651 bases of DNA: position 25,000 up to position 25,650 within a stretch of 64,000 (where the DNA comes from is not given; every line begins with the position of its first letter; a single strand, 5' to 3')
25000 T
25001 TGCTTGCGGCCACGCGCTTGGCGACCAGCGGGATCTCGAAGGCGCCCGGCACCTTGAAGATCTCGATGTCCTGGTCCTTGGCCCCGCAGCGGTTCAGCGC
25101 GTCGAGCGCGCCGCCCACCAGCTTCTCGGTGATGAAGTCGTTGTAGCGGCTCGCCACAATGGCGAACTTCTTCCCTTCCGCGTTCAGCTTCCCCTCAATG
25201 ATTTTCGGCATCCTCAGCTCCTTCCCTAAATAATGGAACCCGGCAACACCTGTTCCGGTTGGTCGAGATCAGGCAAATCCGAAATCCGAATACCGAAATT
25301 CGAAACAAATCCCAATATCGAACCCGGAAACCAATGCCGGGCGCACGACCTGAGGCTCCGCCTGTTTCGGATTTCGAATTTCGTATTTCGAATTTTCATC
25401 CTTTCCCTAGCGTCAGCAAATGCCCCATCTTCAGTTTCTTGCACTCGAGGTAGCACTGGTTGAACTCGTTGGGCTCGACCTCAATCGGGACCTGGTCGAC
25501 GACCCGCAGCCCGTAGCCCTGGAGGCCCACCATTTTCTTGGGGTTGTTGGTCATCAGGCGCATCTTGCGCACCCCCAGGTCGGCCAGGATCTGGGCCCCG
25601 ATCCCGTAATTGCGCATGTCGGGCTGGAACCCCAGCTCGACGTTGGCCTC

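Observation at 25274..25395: Two homologous AT-rich CGAAAT-word hairpins 38 kb apart, both starting at a stop codon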

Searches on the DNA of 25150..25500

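Call 53: search_rna_families(source=window, start=25150, end=25500, threshold=evalue, max_evalue=10)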
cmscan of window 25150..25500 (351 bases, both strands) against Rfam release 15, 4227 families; matches with E-value up to 10: 6.
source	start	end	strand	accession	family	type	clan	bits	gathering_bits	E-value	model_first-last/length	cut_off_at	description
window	25278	25306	-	RF03650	mir-1290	Gene; miRNA;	-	16.6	82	1.3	25-56/76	no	mir-1290 microRNA precursor family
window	25200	25215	-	RF02914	DUF805b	Cis-reg;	CL00115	15.8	35.6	0.062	4-19/35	no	DUF805b RNA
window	25274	25396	+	RF04070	MIR6440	Gene; miRNA;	-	15.5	95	3.2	1-108/108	no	MIR6440 microRNA precursor family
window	25364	25392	+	RF03650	mir-1290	Gene; miRNA;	-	14.3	82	5.9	25-56/76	no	mir-1290 microRNA precursor family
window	25288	25401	-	RF04173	MIR847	Gene; miRNA;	-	13.3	184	3.5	1-164/164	no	MIR847 microRNA precursor family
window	25169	25249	+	RF01986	ZEB2_AS1_3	Gene; lncRNA;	-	11.3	55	4.6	1-100/100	no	ZEB2 antisense RNA 1 conserved region 3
